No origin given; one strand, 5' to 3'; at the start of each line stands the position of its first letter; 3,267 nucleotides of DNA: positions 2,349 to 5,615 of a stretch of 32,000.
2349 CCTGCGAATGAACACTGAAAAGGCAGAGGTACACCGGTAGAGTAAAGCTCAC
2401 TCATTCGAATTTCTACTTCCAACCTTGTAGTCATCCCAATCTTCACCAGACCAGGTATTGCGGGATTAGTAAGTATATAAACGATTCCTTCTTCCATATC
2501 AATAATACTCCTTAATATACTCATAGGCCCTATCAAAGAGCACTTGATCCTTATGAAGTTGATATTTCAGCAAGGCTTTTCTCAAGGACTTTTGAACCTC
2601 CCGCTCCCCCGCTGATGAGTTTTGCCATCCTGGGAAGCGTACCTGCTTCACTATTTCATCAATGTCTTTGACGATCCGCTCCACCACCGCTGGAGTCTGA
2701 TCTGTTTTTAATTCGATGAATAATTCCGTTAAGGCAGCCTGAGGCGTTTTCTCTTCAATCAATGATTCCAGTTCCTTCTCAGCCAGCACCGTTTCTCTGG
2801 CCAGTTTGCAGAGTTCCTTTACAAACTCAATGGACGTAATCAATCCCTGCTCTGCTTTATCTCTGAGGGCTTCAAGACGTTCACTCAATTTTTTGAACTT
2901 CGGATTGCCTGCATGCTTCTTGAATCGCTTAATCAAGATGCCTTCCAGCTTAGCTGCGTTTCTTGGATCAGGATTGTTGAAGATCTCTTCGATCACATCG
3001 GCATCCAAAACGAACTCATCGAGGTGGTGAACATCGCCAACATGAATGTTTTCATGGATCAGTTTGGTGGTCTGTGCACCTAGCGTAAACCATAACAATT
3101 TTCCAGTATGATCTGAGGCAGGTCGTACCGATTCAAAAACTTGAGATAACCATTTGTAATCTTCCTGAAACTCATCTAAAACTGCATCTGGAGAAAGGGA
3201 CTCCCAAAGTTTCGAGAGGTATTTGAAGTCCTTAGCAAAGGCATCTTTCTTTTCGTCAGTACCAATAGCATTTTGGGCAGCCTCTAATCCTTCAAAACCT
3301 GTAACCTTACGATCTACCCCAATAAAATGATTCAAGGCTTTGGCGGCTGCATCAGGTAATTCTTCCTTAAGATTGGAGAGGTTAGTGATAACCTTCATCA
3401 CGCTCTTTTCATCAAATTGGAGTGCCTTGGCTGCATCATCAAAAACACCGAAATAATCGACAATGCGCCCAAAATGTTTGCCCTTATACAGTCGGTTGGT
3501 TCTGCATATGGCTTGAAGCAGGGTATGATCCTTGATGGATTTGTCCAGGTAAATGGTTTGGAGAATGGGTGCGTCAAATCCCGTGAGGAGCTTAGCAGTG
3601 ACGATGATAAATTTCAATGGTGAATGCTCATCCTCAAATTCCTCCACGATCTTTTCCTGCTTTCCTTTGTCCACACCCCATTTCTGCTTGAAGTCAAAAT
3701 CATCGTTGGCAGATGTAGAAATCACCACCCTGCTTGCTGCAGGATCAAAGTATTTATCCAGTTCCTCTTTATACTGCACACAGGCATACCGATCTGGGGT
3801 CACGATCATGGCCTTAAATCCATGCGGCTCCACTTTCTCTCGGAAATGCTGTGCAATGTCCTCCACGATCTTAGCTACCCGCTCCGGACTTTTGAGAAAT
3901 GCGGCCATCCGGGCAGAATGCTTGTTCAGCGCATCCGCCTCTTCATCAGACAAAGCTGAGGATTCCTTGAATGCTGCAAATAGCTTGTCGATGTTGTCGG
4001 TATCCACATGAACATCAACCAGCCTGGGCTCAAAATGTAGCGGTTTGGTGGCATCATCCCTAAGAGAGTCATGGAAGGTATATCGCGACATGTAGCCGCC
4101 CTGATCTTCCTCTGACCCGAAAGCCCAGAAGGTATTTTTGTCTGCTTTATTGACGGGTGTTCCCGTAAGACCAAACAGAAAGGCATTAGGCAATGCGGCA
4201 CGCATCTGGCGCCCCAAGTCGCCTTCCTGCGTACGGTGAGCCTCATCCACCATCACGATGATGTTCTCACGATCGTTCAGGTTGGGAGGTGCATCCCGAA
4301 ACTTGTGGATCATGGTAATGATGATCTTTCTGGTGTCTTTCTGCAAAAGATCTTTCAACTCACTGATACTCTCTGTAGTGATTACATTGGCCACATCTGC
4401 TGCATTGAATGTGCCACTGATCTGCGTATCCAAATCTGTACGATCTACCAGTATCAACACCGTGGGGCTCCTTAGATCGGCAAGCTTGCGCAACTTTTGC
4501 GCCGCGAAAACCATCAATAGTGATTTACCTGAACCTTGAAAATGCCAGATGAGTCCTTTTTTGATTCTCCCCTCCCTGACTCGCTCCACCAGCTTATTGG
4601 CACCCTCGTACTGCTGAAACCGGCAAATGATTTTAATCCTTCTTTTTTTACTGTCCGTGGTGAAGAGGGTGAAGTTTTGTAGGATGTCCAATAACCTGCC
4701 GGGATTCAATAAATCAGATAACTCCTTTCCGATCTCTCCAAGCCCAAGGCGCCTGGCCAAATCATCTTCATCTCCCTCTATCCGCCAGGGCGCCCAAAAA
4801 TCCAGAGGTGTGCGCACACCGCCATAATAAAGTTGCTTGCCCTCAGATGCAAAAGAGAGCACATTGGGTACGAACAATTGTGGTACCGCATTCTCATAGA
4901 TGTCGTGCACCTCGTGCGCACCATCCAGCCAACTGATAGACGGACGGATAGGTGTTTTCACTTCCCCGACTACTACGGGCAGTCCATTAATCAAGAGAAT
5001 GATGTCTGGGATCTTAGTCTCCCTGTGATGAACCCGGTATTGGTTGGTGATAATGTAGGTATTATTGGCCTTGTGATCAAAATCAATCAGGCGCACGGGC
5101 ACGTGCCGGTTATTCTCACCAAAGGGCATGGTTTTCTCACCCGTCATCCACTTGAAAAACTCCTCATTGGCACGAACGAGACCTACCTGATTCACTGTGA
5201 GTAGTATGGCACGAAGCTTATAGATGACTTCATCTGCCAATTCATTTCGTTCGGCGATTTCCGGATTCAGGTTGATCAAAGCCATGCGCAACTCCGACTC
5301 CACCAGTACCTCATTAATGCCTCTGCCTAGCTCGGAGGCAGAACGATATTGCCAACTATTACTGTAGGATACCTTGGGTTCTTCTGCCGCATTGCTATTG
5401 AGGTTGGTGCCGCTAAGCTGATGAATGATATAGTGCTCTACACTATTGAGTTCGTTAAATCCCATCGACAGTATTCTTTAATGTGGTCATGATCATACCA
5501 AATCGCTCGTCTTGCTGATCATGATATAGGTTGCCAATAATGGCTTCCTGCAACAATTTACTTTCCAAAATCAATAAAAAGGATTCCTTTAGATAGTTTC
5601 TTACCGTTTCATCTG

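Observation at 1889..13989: Type I R-M operon used as a scaffold for several nested accessory modules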

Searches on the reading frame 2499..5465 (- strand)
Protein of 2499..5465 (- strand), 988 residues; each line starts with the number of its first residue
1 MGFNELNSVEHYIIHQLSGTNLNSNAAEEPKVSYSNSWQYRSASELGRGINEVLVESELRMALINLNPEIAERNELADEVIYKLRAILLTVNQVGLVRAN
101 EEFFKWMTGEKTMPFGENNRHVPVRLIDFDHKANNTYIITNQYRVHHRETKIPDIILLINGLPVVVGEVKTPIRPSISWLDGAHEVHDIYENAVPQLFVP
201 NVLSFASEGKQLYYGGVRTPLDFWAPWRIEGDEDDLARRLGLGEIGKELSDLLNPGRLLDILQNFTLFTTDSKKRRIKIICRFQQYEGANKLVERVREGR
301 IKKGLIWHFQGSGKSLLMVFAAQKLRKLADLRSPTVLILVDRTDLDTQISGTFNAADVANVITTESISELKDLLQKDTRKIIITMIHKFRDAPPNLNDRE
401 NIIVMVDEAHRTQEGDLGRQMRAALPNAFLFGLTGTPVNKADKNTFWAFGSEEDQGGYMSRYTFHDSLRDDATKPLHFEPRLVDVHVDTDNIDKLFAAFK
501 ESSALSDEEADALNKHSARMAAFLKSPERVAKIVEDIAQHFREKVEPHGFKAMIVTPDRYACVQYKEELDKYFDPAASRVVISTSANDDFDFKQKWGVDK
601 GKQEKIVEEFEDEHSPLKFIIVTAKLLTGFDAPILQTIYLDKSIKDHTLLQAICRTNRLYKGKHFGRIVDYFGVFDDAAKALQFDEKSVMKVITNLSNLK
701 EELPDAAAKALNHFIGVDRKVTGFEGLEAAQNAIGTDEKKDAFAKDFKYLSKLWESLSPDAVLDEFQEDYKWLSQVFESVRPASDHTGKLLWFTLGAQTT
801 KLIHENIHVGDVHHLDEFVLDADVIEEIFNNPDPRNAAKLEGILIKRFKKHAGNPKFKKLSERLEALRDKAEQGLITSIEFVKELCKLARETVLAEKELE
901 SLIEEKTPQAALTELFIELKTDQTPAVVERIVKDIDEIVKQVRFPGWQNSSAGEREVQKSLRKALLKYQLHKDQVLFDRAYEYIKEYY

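Call 3: search_protein_families(library=pfam, proteins=[window:2499-5465:-], max_evalue=0.01)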
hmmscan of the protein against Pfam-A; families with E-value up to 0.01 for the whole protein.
window:2499-5465:- (988 aa): 6 families
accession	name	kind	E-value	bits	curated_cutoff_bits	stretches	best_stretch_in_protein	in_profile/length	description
PF18766.7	SWI2_SNF2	-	3e-71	240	26.7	1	284-503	1-215/221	SWI2/SNF2 ATPase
PF04313.20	HSDR_N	-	1.8e-26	93.7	25.1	1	43-220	35-195/198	Type I restriction enzyme R protein N terminus (HSDR_N)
PF22679.2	T1R_D3-like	-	6.7e-22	79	27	1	603-671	86-156/158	Type I restriction enzyme subunit R domain 3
PF04851.21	ResIII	-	2.3e-21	76.8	22.5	1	282-438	5-163/164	Type III restriction enzyme, res subunit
PF00270.35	DEAD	-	2.2e-07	31.2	26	1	311-426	24-143/167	DEAD/DEAH box helicase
PF11867.13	T1RH-like_C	-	0.0032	17.3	26.8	1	727-966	49-303/329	Type I restriction enzyme HindI endonuclease subunit-like, C-terminal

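Call 4: search_protein_families(library=padloc, proteins=[window:2499-5465:-], max_evalue=0.01)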
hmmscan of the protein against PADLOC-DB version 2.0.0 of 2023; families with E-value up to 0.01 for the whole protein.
window:2499-5465:- (988 aa): 7 families
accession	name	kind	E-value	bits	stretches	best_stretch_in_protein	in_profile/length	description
PDLC03040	REase_I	-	3.3e-131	437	1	35-951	20-983/1029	Type I restriction enzyme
PDLC03044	REase_I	-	4.8e-76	254.6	2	96-571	78-555/1034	Type I restriction enzyme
PDLC03041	REase_I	-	5.7e-71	237.8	2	247-682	282-741/1099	Type I restriction enzyme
PDLC03048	REase_I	-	1.8e-58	196.5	3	253-591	217-550/976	Type I restriction enzyme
PDLC03046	REase_I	-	3.9e-30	102.5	3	609-675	666-732/1025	Type I restriction enzyme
PDLC03045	REase_I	-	8.5e-21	71.6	2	302-470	285-460/995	Type I restriction enzyme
PDLC03047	REase_I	-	1.1e-07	28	1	277-472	340-524/1107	Type I restriction enzyme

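Call 11: find_encoding_contigs(protein=window:2499-5465:-, flank=10000, max_places=10)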
Protein window:2499-5465:- (988 aa): 8 contigs read that carry it; 2 places shown.
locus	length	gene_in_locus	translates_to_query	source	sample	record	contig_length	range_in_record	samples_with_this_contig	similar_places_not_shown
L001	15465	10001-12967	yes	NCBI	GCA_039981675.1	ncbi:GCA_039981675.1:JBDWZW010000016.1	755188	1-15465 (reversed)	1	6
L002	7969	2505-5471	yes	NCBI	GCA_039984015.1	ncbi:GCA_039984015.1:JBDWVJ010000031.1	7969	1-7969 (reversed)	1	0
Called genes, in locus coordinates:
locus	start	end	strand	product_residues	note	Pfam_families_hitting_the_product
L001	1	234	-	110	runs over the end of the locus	PF12728:HTH_17 (weak)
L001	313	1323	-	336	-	-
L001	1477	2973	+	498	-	PF12161:HsdM_N, PF02384:N6_Mtase, PF07669:Eco57I (faint)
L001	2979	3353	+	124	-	PF13366:PDDEXK_3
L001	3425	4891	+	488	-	PF12161:HsdM_N, PF02384:N6_Mtase, PF01170:UPF0020 (weak)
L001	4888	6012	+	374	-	PF01420:Methylase_S (weak)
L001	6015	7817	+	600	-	PF02463:SMC_N, PF13304:AAA_21, PF13175:AAA_15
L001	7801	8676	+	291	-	-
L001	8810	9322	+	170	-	-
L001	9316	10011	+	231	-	PF08843:AbiEii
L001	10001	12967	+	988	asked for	PF04313:HSDR_N, PF04851:ResIII, PF00270:DEAD (faint), PF18766:SWI2_SNF2, PF22679:T1R_D3-like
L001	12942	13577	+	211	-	PF10544:T5orf172, PF13455:MUG113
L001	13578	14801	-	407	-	PF17293:Arm-DNA-bind_5, PF13102:Phage_int_SAM_5, PF00589:Phage_integrase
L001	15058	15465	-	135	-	PF01610:DDE_Tnp_ISL3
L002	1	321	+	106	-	?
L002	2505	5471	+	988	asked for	PF04313:HSDR_N, PF04851:ResIII, PF00270:DEAD (faint), PF18766:SWI2_SNF2, PF22679:T1R_D3-like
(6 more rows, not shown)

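Call 20: find_related_loci(query=window:2499-5465:-, collection=genome_contigs, flank=10000)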
Query window:2499-5465:- (988 aa) in genome_contigs; peptide patterns used: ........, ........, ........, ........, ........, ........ (x = any residue, [..] = any of these).
399 stretches matched a pattern; 372 encode a relative of the query (tblastn E <= 1e-3); the best 80 are kept; 80 distinct loci.
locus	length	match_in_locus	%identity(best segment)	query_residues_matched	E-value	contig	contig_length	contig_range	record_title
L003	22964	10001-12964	93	1-988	0e+0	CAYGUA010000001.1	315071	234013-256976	MAG TPA_asm: uncultured Marinoscillum sp. isolate ERP117304_co3_233 genome assembly, contig: NODE_17_length_315071_cov_1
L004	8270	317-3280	82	1-988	0e+0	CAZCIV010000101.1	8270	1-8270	MAG TPA_asm: uncultured Flavobacterium sp. isolate binchicken_co263_82 genome assembly, contig: NODE_8887_length_8270_co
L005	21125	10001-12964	81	1-988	0e+0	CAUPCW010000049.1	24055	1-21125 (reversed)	MAG: uncultured Flavobacterium sp. isolate m02-metabat.1 genome assembly, contig: m02-c270, whole genome shotgun sequenc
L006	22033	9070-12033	81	1-988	0e+0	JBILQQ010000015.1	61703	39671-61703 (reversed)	MAG: Flavobacterium sp. isolate ME2018-06-07_3300034013_group8_bin111 Rohwer_bin914_scaffold_221_c1, whole genome shotgu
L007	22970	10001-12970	81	1-988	0e+0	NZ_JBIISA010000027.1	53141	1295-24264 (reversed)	MAG: Flavobacterium sp. isolate ME2003-11-11_3300044715_group2_bin15 Rohwer_bin837_scaffold_48_c2, whole genome shotgun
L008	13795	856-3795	81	1-980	0e+0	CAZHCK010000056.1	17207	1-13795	MAG TPA_asm: uncultured Cloacibacterium sp. isolate binchicken_co269_227 genome assembly, contig: NODE_3061_length_17207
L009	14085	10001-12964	81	1-988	0e+0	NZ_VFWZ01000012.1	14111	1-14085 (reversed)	Aquimarina algicola strain M625 scaffold12, whole genome shotgun sequence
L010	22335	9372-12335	81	1-988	0e+0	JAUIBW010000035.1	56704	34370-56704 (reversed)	MAG: Bacteroidia bacterium isolate 6_bin.65 NODE_731_length_56704_cov_1.413666, whole genome shotgun sequence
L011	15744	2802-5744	80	1-980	0e+0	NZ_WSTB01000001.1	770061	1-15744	Flavobacterium hydrocarbonoxydans strain GA093 1, whole genome shotgun sequence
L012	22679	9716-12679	81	1-988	0e+0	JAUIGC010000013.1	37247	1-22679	MAG: Bacteroidia bacterium isolate Co_bin.134 NODE_6998_length_37247_cov_3.858486, whole genome shotgun sequence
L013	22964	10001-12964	80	1-988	0e+0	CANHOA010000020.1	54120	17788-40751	MAG: Flavobacteriales bacterium isolate RE-20apr16-327 genome assembly, contig: RE-20APR16-C242, whole genome shotgun se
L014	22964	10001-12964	80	1-988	0e+0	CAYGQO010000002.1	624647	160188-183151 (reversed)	MAG TPA_asm: uncultured Roseivirgaceae bacterium isolate ERP117304_co3_176 genome assembly, contig: NODE_5_length_624647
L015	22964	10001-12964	79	1-988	0e+0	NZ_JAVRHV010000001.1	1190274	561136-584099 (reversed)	Urechidicola vernalis strain P050 1, whole genome shotgun sequence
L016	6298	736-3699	80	1-988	0e+0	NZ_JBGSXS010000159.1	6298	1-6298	MAG: Aquiflexum sp. isolate JTS-RE71 k141_6901435, whole genome shotgun sequence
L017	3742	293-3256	80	1-988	0e+0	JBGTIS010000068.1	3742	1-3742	MAG: Cyclobacteriaceae bacterium isolate JTS-RE270 k141_571553, whole genome shotgun sequence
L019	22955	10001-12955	80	1-988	0e+0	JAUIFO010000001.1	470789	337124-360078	MAG: Bacteroidia bacterium isolate Co_bin.102 NODE_144_length_470789_cov_9.674000, whole genome shotgun sequence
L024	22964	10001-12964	80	1-988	0e+0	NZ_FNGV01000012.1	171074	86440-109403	Kriegella aquimaris strain DSM 19886, whole genome shotgun sequence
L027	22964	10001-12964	80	1-988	0e+0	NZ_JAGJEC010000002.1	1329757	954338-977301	Maribacter sp. MMG018 assembly_contig_2, whole genome shotgun sequence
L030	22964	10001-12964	80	1-988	0e+0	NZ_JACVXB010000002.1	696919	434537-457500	Aestuariibaculum sediminum strain TT11 NODE_2_length_696919_cov_229.093, whole genome shotgun sequence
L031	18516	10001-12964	80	1-988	0e+0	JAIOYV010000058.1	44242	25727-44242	MAG: Bacteroidales bacterium isolate Tobar12.5m-G22 Tobar12-5m-C609, whole genome shotgun sequence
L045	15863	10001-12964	79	1-988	0e+0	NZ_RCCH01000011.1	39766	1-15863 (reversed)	Lacinutrix venerupis strain DSM 28755 Ga0181026_111, whole genome shotgun sequence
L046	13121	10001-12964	79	1-988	0e+0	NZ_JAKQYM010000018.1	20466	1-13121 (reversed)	Polaribacter marinus strain MSW13 NODE_18_length_20466_cov_520.437049, whole genome shotgun sequence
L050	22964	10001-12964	79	1-988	0e+0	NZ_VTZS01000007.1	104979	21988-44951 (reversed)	Pareuzebyella sediminis strain S2-4-21 NODE_7_length_104979_cov_70.759, whole genome shotgun sequence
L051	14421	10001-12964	79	1-988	0e+0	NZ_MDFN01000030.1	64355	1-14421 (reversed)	Arcticibacter eurypsychrophilus strain MJ9-5 contig30_scaffold30, whole genome shotgun sequence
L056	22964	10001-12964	79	1-988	0e+0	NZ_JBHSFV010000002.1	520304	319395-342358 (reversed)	Dokdonia ponticola strain CGMCC 1.16527 spades_K_17_127_2, whole genome shotgun sequence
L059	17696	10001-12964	80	1-988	0e+0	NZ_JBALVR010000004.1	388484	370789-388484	MAG: Psychroserpens sp. isolate 5NakV-13 NODE_4_length_388484_cov_8.178903, whole genome shotgun sequence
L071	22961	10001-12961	78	1-988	0e+0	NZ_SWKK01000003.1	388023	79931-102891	Flavobacterium sp. ASW18X Scaffold1_3, whole genome shotgun sequence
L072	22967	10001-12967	78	1-988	0e+0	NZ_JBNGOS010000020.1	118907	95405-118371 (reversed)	Saccharicrinis sp. 156 c_000000000020, whole genome shotgun sequence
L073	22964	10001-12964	78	1-988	0e+0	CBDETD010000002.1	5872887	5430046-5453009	MAG: Cyclobacteriaceae bacterium isolate 2f311e49-8876-4212-8e40-171587dd0d75 genome assembly, contig: contig_2, whole g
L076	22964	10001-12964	77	1-988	0e+0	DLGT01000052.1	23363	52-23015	MAG TPA_asm: Saprospiraceae bacterium UBA7687 UBA7687_contig_15278, whole genome shotgun sequence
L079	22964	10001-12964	78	1-988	0e+0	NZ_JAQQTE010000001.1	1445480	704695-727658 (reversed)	Gilvibacter sediminis strain NBRC 101626 Gilvibacter, whole genome shotgun sequence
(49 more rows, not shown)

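Call 30: search_protein_families(library=padloc, proteins=[L027:391-753:+, L046:4977-5789:+, L030:3593-5413:+, L045:3984-5264:+, L072:7731-8687:+, L071:4556-6514:+, L079:6314-8026:+, L056:7207-9990:+, L005:7637-8929:+, L030:8062-8640:+], max_evalue=0.00001)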
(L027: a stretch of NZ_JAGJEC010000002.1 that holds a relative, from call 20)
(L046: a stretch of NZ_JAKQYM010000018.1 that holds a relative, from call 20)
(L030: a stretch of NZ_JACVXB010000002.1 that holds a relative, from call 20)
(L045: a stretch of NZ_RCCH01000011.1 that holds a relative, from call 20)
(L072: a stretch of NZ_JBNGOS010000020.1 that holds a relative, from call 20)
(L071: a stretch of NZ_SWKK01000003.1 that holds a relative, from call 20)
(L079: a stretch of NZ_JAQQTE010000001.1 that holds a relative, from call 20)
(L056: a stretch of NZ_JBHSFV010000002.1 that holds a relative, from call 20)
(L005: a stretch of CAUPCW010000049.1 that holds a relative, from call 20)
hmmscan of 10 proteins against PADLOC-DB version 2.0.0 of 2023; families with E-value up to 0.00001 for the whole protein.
L027:391-753:+ (120 aa): 0 families

L046:4977-5789:+ (270 aa): 0 families

L030:3593-5413:+ (606 aa): 7 families
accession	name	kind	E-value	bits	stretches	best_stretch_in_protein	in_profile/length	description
PDLC04151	HEC-05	-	4.8e-222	736.9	1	1-588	20-596/600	-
PDLC04150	HEC-05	-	9.9e-148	491.5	1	3-586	4-582/583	-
PDLC04152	HEC-05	-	3.8e-81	271.3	1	8-585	8-562/566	-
PDLC04153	HEC-05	-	1.2e-68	229.8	1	4-583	4-606/621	-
PDLC04709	PDC-M55C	-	2.9e-16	57.2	1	9-114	17-110/554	-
PDLC03877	NsnA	-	9.6e-10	36.3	0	92-329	106-268/385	-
PDLC04027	PD-T4-2_A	-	7.3e-06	23.3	0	21-52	53-84/363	-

L045:3984-5264:+ (426 aa): 0 families

L072:7731-8687:+ (318 aa): 0 families

L071:4556-6514:+ (652 aa): 0 families

L079:6314-8026:+ (570 aa): 1 family
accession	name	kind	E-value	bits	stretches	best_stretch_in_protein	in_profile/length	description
PDLC03991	PD-Lambda-4_A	-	9.7e-15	51.3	1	224-365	223-364/1283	-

L056:7207-9990:+ (927 aa): 3 families
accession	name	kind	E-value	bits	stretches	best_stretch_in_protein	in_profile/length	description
PDLC03967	TmtA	-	1.6e-140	468.5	2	19-554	7-545/1063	-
PDLC03968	TmtA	-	1.6e-18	63.8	1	51-134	75-157/1486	-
PDLC03972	TmtA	-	2.6e-15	53.6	1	38-335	28-319/1302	-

L005:7637-8929:+ (430 aa): 19 families
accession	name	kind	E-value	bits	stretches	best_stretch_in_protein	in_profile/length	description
PDLC02335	AbiLi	-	2e-86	288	1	1-425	49-297/326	AbiLi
PDLC02980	AriA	-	2.3e-28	98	1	49-363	2-304/304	-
PDLC04426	PDC-M12A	-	3.5e-20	70.7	1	1-409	1-367/369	-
PDLC04391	PDC-M07A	-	5.5e-12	43.4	1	49-394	24-383/412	-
PDLC02979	AriA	-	3.2e-11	41.6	1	4-358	5-369/373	-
PDLC04177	HEC-01A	-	4e-11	40.6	1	127-388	116-365/393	-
PDLC04392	PDC-M07A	-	2.6e-10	38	0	312-392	302-383/432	-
PDLC04180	HEC-01A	-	2.9e-10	37.9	1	314-383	274-342/382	-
PDLC04570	PDC-M31A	-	4.7e-10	37.2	1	317-415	291-395/395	-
PDLC04389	PDC-M07A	-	5.1e-10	36.9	1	315-394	325-405/443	-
PDLC04178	HEC-01A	-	1e-09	35.9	1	318-388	290-356/399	-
PDLC04393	PDC-M07A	-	3.4e-09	34.2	0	312-393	304-386/435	-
PDLC04176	HEC-01A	-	5.4e-09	33.9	1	49-411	26-367/371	-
PDLC04179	HEC-01A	-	5.3e-08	30.4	0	315-383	359-424/459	-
PDLC04175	HEC-01A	-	5.6e-08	30.2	0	310-383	263-331/363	-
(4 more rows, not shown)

L030:8062-8640:+ (192 aa): 0 families

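Call 31: search_protein_families(library=padloc, proteins=[L059:8130-9965:+, L051:8868-9914:+, L076:8765-9850:+, L024:1231-1857:+, L019:2153-3832:+, L045:2142-3980:+, L051:8236-8871:+, L031:6409-7353:+, L059:6352-8127:+, L076:2782-4644:+], max_evalue=0.00001)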
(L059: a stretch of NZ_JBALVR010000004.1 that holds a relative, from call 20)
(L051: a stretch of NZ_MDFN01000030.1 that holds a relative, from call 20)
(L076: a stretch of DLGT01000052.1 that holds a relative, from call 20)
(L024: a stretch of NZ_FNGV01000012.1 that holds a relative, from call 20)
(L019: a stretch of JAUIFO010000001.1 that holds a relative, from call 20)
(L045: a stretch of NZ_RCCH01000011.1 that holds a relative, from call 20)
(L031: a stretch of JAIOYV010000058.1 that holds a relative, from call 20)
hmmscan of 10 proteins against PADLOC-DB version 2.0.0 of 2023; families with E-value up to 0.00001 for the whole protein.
L059:8130-9965:+ (611 aa): 15 families
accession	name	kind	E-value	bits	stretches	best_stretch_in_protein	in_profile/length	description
PDLC03920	MkoA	-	1.1e-52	177.6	2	316-570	786-1080/1112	-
PDLC03921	MkoA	-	8.3e-50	167.6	2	315-570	1292-1571/1607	-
PDLC03924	MkoC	-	3.5e-31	106.2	2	394-571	780-949/1136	-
PDLC05009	PDC-S37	-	4.7e-24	82.3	2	317-571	935-1202/1550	-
PDLC02895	DpdJ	-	7.3e-22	74.1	1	189-575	51-463/2112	DpdJ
PDLC01734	typeIV_RecD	-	2.3e-15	53.9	1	315-436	430-547/763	RecD_0_IVD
PDLC02194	Hhe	-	1.7e-11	40.1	1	269-576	1330-1648/1911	-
PDLC01148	RecD_like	-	2.4e-11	40.7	1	185-503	314-550/719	RecD/Tra ATPase fused to N-terminal HHH domain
PDLC05035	PDC-S53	-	2.8e-11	40.2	1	184-259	494-567/900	-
PDLC02350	AbiO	-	5.5e-09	33.3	1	135-281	131-271/468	AbiO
PDLC02372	Nhi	-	3.8e-07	27.1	0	185-237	183-235/470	-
PDLC05064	PDC-S68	-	6e-07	25.5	1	157-358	655-824/1273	-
PDLC01087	C3a187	-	6.8e-07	26.5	1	187-541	198-516/559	NERD+UvrD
PDLC04475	PDC-M16A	-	1e-06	25.6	0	179-240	6-71/721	-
PDLC04140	mad8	-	1.7e-06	25.8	0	193-248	20-70/314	mads_8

L051:8868-9914:+ (348 aa): 1 family
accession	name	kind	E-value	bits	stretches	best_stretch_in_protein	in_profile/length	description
PDLC02990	DarG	-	2.5e-124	413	1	1-342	1-328/329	-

L076:8765-9850:+ (361 aa): 1 family
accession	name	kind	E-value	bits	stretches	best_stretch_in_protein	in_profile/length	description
PDLC02337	AbiLii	-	6.4e-20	70.5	1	4-269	26-102/170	AbiLii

L024:1231-1857:+ (208 aa): 0 families

L019:2153-3832:+ (559 aa): 1 family
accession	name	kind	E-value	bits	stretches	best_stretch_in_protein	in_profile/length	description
PDLC02394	pAgo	-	7.4e-10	35.2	1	32-321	58-355/1121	-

L045:2142-3980:+ (612 aa): 7 families
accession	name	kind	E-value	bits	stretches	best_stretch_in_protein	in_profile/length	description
PDLC04021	PD-T4-1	-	1.2e-19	68.5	1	173-390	8-222/383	-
PDLC03547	REase_II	-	5.6e-15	52.9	1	401-526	292-440/585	Type II restriction enzyme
PDLC03448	REase_II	-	8.1e-09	32.1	0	492-527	684-719/857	Type II restriction enzyme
PDLC04232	IetA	-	8.4e-09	33.3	1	116-167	88-141/330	-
PDLC02196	IetA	-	1.5e-07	29.1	1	112-167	90-147/374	-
PDLC03920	MkoA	-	7.3e-07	25.8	1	118-168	608-657/1112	-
PDLC02195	IetA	-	8.4e-06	23.3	0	113-166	106-161/395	-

L051:8236-8871:+ (211 aa): 1 family
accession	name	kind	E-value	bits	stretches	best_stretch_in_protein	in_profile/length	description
PDLC02991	DarT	-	9.3e-61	203.1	1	5-205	10-193/196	-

L031:6409-7353:+ (314 aa): 2 families
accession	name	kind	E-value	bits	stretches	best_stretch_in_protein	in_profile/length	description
PDLC04340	PDC-M03A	-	1.3e-08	32.7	1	106-292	50-230/280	-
PDLC04339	PDC-M03A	-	8e-07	26.7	1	180-298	128-246/293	-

L059:6352-8127:+ (591 aa): 0 families

L076:2782-4644:+ (620 aa): 4 families
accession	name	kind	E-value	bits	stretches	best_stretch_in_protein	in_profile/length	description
PDLC04709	PDC-M55C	-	2.4e-13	47.6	1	18-107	21-113/554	-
PDLC04151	HEC-05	-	2.3e-12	44.4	1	10-107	24-136/600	-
PDLC04150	HEC-05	-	5e-07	27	1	17-110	13-121/583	-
PDLC02686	Orf5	-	9.9e-07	25.6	0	20-97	15-89/566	Orf5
